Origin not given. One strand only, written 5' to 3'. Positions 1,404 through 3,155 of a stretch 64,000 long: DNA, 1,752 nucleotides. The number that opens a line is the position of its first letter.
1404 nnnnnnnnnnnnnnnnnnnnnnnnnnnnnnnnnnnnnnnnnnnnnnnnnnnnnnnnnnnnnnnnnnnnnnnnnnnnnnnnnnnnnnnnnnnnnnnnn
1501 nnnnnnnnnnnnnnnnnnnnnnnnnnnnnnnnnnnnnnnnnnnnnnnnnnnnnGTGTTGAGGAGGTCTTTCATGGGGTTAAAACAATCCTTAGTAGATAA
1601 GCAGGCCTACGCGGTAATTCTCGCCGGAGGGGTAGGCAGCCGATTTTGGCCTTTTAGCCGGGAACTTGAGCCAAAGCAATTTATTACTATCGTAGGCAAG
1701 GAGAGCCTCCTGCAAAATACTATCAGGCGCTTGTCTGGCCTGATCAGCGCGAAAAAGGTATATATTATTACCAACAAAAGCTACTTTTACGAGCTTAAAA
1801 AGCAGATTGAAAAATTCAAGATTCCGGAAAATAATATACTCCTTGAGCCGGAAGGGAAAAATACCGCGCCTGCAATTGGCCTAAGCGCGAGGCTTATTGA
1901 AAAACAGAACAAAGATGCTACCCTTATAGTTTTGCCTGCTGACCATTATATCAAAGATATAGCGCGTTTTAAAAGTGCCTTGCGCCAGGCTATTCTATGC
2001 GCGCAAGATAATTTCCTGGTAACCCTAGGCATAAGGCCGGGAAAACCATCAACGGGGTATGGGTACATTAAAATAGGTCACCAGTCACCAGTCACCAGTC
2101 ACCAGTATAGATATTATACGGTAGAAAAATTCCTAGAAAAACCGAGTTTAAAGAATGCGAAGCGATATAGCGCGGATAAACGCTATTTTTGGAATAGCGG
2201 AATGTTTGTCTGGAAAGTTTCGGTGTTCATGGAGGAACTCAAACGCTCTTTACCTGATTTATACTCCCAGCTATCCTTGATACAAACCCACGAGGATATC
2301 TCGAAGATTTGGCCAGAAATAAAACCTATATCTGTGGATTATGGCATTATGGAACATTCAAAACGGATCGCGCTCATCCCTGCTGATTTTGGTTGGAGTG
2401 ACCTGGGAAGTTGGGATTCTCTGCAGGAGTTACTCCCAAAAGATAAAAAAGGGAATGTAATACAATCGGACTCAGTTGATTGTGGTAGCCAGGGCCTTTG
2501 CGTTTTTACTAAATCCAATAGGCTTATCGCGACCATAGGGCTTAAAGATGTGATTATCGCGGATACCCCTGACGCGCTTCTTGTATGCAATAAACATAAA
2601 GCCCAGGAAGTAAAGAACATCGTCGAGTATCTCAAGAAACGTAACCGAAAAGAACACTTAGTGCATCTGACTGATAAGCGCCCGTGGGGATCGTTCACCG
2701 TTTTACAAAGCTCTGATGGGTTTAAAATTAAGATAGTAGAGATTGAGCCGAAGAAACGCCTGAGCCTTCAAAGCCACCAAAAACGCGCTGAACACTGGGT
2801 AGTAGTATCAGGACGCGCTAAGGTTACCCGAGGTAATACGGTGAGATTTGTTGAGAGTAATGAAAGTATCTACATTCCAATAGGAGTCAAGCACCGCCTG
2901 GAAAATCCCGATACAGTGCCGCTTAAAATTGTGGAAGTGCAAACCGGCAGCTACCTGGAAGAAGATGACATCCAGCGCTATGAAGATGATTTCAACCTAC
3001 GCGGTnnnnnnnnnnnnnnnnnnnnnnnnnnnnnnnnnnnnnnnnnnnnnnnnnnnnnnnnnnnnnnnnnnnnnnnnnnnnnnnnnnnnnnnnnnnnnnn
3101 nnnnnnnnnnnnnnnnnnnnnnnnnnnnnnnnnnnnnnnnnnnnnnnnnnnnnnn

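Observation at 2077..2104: Heptanucleotide tandem repeat (GTCACCA)x4 inside the ManC-like GDP-mannose gene: candidate slipped-strand phase-variation switch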

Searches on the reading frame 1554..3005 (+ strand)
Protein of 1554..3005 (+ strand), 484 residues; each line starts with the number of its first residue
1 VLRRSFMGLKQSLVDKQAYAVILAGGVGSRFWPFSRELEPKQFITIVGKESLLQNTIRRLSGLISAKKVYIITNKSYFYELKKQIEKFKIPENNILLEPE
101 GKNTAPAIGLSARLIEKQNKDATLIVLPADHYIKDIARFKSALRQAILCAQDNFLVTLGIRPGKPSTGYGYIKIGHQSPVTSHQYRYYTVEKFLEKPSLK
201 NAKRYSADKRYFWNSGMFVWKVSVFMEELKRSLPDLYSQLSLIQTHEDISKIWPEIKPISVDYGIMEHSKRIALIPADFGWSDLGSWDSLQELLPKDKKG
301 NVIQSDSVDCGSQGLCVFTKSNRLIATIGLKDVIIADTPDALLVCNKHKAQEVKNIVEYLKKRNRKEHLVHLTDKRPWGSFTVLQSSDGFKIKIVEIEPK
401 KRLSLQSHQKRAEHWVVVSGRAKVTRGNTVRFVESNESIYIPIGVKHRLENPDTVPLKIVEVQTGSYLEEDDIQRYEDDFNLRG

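Call 4: search_protein_families(library=pfam, proteins=[window:1554-3005:+])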
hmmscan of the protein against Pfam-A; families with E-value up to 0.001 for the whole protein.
window:1554-3005:+ (484 aa): 5 families
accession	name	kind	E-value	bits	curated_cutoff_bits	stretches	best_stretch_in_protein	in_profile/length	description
PF00483.29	NTP_transferase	-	2.3e-48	165.4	21.2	1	20-298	2-243/245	Nucleotidyl transferase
PF01050.24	MannoseP_isomer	-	1.3e-43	148.3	23.6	1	364-478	2-116/116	Mannose-6-phosphate isomerase C-terminal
PF22640.1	ManC_GMP_beta-helix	-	9e-17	61.2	27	1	316-360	11-55/55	MannoseP isomerase/GMP-like beta-helix domain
PF07883.17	Cupin_2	-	3.2e-10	40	27.2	1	394-462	2-69/70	Cupin domain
PF12804.13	NTP_transf_3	-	5.6e-08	33.6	27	1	20-142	1-110/160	MobA-like NTP transferase domain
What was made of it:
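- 1572..3008 (+): manC: bifunctional mannose-1-phosphate guanylyltransferase / mannose-6-phosphate isomerase (478 aa), the gene that carries the switch, here in the ON frame. Pfam NTP_transferase 2.3e-48, ManC_GMP_beta-helix 9e-17, MannoseP_isomer 1.3e-43 (call 4).
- Checked: The repeat lies inside a 478-aa ORF (ATG 1572; 484 aa from GTG 1554) with Pfam NTP_transferase, ManC beta-helix and MannoseP_isomer/cupin domains (call 4).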

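Call 6: find_homologous_proteins(query=window:1572-3005:+, max_evalue=1e-30)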
Query window:1572-3005:+ (478 aa): 8000 proteins with E <= 1e-30 among 8000 candidates; the best 120 are listed.
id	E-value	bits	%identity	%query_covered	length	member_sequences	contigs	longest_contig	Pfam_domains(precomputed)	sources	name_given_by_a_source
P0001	1.4e-274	929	85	100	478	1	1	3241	PF00483.30,PF07883.18,PF22640.2,PF12804.14,PF01050.25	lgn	-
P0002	3.1e-265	898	83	97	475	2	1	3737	PF00483.30,PF07883.18,PF22640.2,PF12804.14,PF01050.25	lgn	-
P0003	1.3e-264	896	98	85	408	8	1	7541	PF00483.30,PF22640.2,PF12804.14,PF01050.25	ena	-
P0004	8.9e-255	864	80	98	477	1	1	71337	PF00483.30,PF07883.18,PF22640.2,PF12804.14,PF01050.25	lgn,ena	-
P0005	8.7e-226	768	70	97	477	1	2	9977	PF00483.30,PF07883.18,PF22640.2,PF12804.14,PF01050.25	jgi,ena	-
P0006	2.9e-225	766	71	98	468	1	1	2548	PF00483.30,PF07883.18,PF22640.2,PF12804.14,PF01050.25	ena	-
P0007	1.5e-224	764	72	97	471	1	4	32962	PF00483.30,PF07883.18,PF22640.2,PF12804.14,PF01050.25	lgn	-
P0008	2.7e-224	763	71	97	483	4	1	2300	PF00483.30,PF07883.18,PF22640.2,PF12804.14,PF01050.25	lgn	-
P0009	2.9e-224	763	70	97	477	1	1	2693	PF00483.30,PF07883.18,PF22640.2,PF12804.14,PF01050.25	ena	-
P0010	1.6e-223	760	70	97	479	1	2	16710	PF00483.30,PF07883.18,PF22640.2,PF12804.14,PF01050.25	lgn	-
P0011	2.1e-223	760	70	97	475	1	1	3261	PF00483.30,PF07883.18,PF22640.2,PF12804.14,PF01050.25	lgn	-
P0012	2.8e-223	760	70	97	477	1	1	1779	PF00483.30,PF07883.18,PF22640.2,PF12804.14,PF01050.25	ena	-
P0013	1.4e-222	757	69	97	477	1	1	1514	PF00483.30,PF07883.18,PF22640.2,PF01050.25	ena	-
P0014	2.2e-222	757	70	97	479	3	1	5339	PF00483.30,PF07883.18,PF22640.2,PF12804.14,PF01050.25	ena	-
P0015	2.5e-222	757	69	97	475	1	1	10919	PF00483.30,PF07883.18,PF22640.2,PF01050.25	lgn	-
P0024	1.8e-220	750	69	97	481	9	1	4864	PF00483.30,PF07883.18,PF22640.2,PF12804.14,PF01050.25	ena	-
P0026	3.6e-219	746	68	99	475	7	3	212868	PF00483.30,PF07883.18,PF22640.2,PF12804.14,PF01050.25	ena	-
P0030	4.6e-218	743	68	97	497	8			PF00483.30,PF07883.18,PF22640.2,PF12804.14,PF01050.25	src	-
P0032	1.1e-217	741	69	95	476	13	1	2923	PF00483.30,PF07883.18,PF22640.2,PF12804.14,PF01050.25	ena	-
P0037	9.4e-216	735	69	97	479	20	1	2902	PF00483.30,PF07883.18,PF22640.2,PF01050.25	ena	-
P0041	5.9e-214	729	64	99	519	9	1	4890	PF00483.30,PF07883.18,PF22640.2,PF12804.14,PF01050.25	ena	-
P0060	3.8e-206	703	64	97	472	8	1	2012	PF00483.30,PF07883.18,PF22640.2,PF12804.14,PF01050.25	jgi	-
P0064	1.6e-205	701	64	97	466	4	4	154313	PF00483.30,PF07883.18,PF22640.2,PF12804.14,PF01050.25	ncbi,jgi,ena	ncbi:MAG: mannose-1-phosphate guanylyltransferase/mannose-6-phosphate isomerase [Candidatus Omnitrop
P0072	5.1e-205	700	63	97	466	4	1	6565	PF00483.30,PF07883.18,PF22640.2,PF12804.14,PF01050.25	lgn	-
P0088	1.1e-203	695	64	97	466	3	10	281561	PF00483.30,PF07883.18,PF22640.2,PF12804.14,PF01050.25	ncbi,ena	-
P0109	2.2e-202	691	63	97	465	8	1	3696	PF00483.30,PF07883.18,PF22640.2,PF12804.14,PF01050.25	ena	-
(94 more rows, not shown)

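Call 9: find_related_loci(query=A1, collection=genome_contigs, flank=2500)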
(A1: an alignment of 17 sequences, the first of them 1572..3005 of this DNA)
Query A1 (478 aa) in genome_contigs; peptide patterns used: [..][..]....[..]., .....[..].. (x = any residue, [..] = any of these).
600 stretches matched a pattern (row limit reached: there are more); 599 encode a relative of the query (tblastn E <= 1e-3); the best 80 are kept; 80 distinct loci.
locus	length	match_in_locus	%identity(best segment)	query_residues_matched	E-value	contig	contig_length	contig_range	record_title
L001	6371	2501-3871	64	12-474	0e+0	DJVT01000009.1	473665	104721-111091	MAG TPA_asm: Candidatus Omnitrophica bacterium UBA6249 UBA6249_contig_15086, whole genome shotgun sequence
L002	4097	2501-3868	63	13-474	0e+0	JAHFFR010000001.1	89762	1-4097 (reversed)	MAG: Candidatus Omnitrophota bacterium isolate nzgw297 NODE_202_length_89763_cov_15.081535, whole genome shotgun sequenc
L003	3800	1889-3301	45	13-475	4e-143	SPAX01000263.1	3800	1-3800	MAG: Nitrospira sp. isolate RCB Rifle_cladeB_scaffold_263, whole genome shotgun sequence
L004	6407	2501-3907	44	10-474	6e-139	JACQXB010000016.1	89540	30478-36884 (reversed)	MAG: Nitrospirae bacterium isolate NC_groundwater_1504_Pr4_B-0.1um_40_11 SR1-18-B1_scaffold_57336, whole genome shotgun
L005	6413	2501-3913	46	13-475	4e-136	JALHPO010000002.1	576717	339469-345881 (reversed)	MAG: Nitrospira sp. isolate bin.260 c_000000000042, whole genome shotgun sequence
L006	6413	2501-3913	45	13-475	9e-136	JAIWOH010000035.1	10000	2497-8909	MAG: Nitrospira sp. isolate W63 contig-93_19.15, whole genome shotgun sequence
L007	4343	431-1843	45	13-475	3e-134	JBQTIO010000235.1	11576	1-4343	MAG: Nitrospiraceae bacterium isolate SAW316 c_000000074265, whole genome shotgun sequence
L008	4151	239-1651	44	13-475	8e-134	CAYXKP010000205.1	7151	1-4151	MAG TPA_asm: uncultured Nitrospira sp. isolate binchicken_co311_157 genome assembly, contig: NODE_15881_length_7151_cov_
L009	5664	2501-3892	44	4-475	5e-133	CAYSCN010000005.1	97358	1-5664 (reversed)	MAG TPA_asm: uncultured bacterium isolate SRP216583_co2_128 genome assembly, contig: NODE_63_length_97358_cov_28.130222,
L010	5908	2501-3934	44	1-475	5e-133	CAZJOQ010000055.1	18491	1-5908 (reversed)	MAG TPA_asm: uncultured Nitrospira sp. isolate SRP072547_co1_41 genome assembly, contig: NODE_4763_length_18491_cov_17.6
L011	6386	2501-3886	44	11-475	2e-132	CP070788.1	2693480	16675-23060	MAG: Nitrospiraceae bacterium isolate bin1476 chromosome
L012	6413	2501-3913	44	13-475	4e-131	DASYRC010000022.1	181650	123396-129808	MAG TPA_asm: Nitrospiraceae bacterium isolate SMAG_U4501 k141_1304320, whole genome shotgun sequence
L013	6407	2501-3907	45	6-475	4e-131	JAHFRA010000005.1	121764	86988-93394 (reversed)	MAG: Gallionella sp. isolate nzgw563 NODE_77_length_121765_cov_7.035365, whole genome shotgun sequence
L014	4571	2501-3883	42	11-474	4e-131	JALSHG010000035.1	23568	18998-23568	MAG: Thermodesulfovibrio sp. isolate 354-166_metabat1_scaf2bin.078 354-166_scaffold_2044_c1, whole genome shotgun sequen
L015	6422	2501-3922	45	8-473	1e-130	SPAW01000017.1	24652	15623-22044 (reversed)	MAG: Nitrospira sp. isolate RCA Rifle_cladeA_scaffold_17, whole genome shotgun sequence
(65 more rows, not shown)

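Call 10: find_encoding_contigs(protein=window:1572-3005:+, flank=3000, max_places=10)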
Protein window:1572-3005:+ (478 aa): 21 contigs read that carry it; 10 places shown.
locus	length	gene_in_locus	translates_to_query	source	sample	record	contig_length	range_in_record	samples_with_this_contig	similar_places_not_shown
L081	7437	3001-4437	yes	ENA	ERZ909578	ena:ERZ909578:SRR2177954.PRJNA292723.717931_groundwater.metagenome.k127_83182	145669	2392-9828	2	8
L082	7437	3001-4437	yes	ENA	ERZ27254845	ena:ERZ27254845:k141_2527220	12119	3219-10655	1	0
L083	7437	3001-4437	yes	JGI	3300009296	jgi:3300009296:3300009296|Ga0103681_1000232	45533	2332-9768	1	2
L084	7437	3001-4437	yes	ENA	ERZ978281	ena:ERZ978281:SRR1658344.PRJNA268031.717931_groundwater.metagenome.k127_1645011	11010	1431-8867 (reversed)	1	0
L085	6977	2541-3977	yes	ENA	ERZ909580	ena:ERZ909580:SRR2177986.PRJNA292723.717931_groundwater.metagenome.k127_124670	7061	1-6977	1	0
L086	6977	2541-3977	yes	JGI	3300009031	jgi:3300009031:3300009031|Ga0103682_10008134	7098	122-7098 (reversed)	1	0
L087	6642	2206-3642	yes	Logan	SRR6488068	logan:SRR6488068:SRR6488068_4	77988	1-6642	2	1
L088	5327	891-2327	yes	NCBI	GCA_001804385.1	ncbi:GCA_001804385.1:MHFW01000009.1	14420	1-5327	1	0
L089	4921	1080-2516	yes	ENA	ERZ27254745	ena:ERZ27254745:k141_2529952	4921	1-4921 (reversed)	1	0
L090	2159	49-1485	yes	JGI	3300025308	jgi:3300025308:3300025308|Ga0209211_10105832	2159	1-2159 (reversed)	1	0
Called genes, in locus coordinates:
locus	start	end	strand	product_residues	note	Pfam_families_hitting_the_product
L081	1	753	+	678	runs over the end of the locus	PF13231:PMT_2 (weak)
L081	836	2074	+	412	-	PF04932:Wzy_C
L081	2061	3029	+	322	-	PF01075:Glyco_transf_9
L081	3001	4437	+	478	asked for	PF00483:NTP_transferase, PF12804:NTP_transf_3, PF22640:ManC_GMP_beta-helix, PF01050:MannoseP_isomer, PF07883:Cupin_2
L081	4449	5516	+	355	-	PF01075:Glyco_transf_9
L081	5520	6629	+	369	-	PF00155:Aminotran_1_2, PF01041:DegT_DnrJ_EryC1, PF01212:Beta_elim_lyase (weak)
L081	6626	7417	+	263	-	PF00535:Glycos_transf_2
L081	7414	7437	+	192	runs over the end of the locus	PF08645:PNK3P, PF13419:HAD_2 (weak), PF13242:Hydrolase_like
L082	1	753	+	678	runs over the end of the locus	PF13231:PMT_2 (weak)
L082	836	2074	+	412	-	PF04932:Wzy_C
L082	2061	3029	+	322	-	PF01075:Glyco_transf_9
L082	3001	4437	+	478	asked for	PF00483:NTP_transferase, PF12804:NTP_transf_3, PF22640:ManC_GMP_beta-helix, PF01050:MannoseP_isomer, PF07883:Cupin_2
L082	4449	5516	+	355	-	PF01075:Glyco_transf_9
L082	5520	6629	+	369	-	PF00155:Aminotran_1_2, PF01041:DegT_DnrJ_EryC1, PF01212:Beta_elim_lyase (weak)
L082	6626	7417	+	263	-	PF00535:Glycos_transf_2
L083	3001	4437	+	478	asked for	PF00483:NTP_transferase, PF12804:NTP_transf_3, PF22640:ManC_GMP_beta-helix, PF01050:MannoseP_isomer, PF07883:Cupin_2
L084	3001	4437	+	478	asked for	PF00483:NTP_transferase, PF12804:NTP_transf_3, PF22640:ManC_GMP_beta-helix, PF01050:MannoseP_isomer, PF07883:Cupin_2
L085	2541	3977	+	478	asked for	PF00483:NTP_transferase, PF12804:NTP_transf_3, PF22640:ManC_GMP_beta-helix, PF01050:MannoseP_isomer, PF07883:Cupin_2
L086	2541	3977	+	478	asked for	PF00483:NTP_transferase, PF12804:NTP_transf_3, PF22640:ManC_GMP_beta-helix, PF01050:MannoseP_isomer, PF07883:Cupin_2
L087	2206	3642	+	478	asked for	PF00483:NTP_transferase, PF12804:NTP_transf_3, PF22640:ManC_GMP_beta-helix, PF01050:MannoseP_isomer, PF07883:Cupin_2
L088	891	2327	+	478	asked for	PF00483:NTP_transferase, PF12804:NTP_transf_3, PF22640:ManC_GMP_beta-helix, PF01050:MannoseP_isomer, PF07883:Cupin_2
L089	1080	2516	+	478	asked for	PF00483:NTP_transferase, PF12804:NTP_transf_3, PF22640:ManC_GMP_beta-helix, PF01050:MannoseP_isomer, PF07883:Cupin_2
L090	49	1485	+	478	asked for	PF00483:NTP_transferase, PF12804:NTP_transf_3, PF22640:ManC_GMP_beta-helix, PF01050:MannoseP_isomer, PF07883:Cupin_2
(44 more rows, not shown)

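Call 11: find_encoding_contigs(protein=P0003, flank=3000, max_places=10)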
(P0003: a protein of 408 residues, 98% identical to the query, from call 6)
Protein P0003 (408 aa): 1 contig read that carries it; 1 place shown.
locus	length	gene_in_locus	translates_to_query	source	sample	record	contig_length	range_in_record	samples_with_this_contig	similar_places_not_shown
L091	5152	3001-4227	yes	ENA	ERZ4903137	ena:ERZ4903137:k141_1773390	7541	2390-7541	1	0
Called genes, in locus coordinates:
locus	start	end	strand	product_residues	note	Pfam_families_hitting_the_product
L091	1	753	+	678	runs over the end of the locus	PF13231:PMT_2 (weak)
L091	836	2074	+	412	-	PF04932:Wzy_C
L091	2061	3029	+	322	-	PF01075:Glyco_transf_9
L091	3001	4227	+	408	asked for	PF00483:NTP_transferase, PF12804:NTP_transf_3, PF22640:ManC_GMP_beta-helix, PF01050:MannoseP_isomer (weak)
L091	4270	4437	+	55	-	PF01050:MannoseP_isomer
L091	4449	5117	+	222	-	PF01075:Glyco_transf_9 (weak)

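Call 12: find_encoding_contigs(protein=P0002, flank=3000, max_places=10)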
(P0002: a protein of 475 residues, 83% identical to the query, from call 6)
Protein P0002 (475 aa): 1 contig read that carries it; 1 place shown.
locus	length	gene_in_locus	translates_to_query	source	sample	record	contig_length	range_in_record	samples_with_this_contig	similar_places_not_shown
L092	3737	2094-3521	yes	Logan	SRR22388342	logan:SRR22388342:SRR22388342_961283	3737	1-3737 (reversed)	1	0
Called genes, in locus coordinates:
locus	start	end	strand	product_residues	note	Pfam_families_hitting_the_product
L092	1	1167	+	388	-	?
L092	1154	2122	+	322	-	PF01075:Glyco_transf_9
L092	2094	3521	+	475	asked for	PF00483:NTP_transferase, PF12804:NTP_transf_3 (weak), PF22640:ManC_GMP_beta-helix, PF01050:MannoseP_isomer, PF07883:Cupin_2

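Call 20: find_encoding_contigs(protein=P0010, flank=1500, max_places=6)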
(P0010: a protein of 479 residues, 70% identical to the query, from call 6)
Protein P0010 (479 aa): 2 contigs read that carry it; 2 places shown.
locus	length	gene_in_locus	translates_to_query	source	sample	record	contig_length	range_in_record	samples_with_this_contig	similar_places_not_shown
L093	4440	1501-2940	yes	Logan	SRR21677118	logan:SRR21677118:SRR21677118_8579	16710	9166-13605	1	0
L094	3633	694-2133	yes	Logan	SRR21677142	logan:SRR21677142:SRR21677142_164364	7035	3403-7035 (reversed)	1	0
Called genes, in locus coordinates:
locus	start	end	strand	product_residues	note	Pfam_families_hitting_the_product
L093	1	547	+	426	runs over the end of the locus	PF04932:Wzy_C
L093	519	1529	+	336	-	PF01075:Glyco_transf_9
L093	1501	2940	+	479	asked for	PF00483:NTP_transferase, PF12804:NTP_transf_3 (weak), PF22640:ManC_GMP_beta-helix, PF01050:MannoseP_isomer, PF07883:Cupin_2 (weak)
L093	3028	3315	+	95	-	-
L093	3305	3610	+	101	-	PF05016:ParE_toxin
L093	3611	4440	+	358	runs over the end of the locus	PF01075:Glyco_transf_9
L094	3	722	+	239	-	?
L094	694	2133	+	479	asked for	PF00483:NTP_transferase, PF12804:NTP_transf_3 (weak), PF22640:ManC_GMP_beta-helix, PF01050:MannoseP_isomer, PF07883:Cupin_2 (weak)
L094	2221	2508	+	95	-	-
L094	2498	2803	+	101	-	PF05016:ParE_toxin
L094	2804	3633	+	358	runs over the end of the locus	PF01075:Glyco_transf_9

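Call 21: find_encoding_contigs(protein=P0064, flank=1500, max_places=6)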
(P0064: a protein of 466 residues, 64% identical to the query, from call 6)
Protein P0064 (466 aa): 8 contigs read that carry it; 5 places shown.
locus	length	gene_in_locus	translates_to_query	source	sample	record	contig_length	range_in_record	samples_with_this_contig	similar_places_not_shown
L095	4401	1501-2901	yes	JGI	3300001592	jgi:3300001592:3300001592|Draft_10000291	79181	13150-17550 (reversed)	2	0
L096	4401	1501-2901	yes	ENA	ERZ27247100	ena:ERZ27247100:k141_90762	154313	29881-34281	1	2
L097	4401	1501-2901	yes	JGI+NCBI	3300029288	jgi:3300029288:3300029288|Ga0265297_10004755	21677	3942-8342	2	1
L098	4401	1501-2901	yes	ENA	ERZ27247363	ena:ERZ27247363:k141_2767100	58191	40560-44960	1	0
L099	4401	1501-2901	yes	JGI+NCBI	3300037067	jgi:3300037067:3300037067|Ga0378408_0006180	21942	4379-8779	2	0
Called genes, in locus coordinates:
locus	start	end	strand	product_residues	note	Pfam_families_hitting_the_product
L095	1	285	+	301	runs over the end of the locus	PF01075:Glyco_transf_9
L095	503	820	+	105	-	PF20586:DUF6788 (weak)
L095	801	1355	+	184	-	PF12281:NTP_transf_8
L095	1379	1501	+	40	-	-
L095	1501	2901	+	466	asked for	PF00483:NTP_transferase, PF12804:NTP_transf_3 (weak), PF22640:ManC_GMP_beta-helix, PF01050:MannoseP_isomer, PF07883:Cupin_2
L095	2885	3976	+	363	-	PF01075:Glyco_transf_9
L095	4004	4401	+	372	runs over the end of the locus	PF01041:DegT_DnrJ_EryC1, PF01212:Beta_elim_lyase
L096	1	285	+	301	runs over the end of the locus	PF01075:Glyco_transf_9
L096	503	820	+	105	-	PF20586:DUF6788 (weak)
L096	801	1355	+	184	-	PF12281:NTP_transf_8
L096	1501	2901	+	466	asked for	PF00483:NTP_transferase, PF12804:NTP_transf_3 (weak), PF22640:ManC_GMP_beta-helix, PF01050:MannoseP_isomer, PF07883:Cupin_2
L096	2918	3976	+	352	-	PF01075:Glyco_transf_9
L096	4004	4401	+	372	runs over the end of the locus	PF01041:DegT_DnrJ_EryC1, PF01212:Beta_elim_lyase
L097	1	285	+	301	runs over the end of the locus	PF01075:Glyco_transf_9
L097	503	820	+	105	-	PF20586:DUF6788 (weak)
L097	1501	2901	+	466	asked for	PF00483:NTP_transferase, PF12804:NTP_transf_3 (weak), PF22640:ManC_GMP_beta-helix, PF01050:MannoseP_isomer, PF07883:Cupin_2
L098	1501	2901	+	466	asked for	PF00483:NTP_transferase, PF12804:NTP_transf_3 (weak), PF22640:ManC_GMP_beta-helix, PF01050:MannoseP_isomer, PF07883:Cupin_2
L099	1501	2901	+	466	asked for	PF00483:NTP_transferase, PF12804:NTP_transf_3 (weak), PF22640:ManC_GMP_beta-helix, PF01050:MannoseP_isomer, PF07883:Cupin_2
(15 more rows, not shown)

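Call 22: find_encoding_contigs(protein=P0001, flank=1500, max_places=6)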
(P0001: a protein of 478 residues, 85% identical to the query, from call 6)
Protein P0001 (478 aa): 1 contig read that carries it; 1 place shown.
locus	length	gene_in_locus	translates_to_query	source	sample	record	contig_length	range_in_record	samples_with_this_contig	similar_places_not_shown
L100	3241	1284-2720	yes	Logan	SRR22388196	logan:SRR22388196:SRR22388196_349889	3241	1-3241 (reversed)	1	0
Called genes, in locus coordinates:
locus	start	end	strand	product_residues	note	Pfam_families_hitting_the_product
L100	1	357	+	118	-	?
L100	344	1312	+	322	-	PF01075:Glyco_transf_9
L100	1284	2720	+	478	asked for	PF00483:NTP_transferase, PF12804:NTP_transf_3 (weak), PF22640:ManC_GMP_beta-helix, PF01050:MannoseP_isomer, PF07883:Cupin_2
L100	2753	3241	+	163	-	?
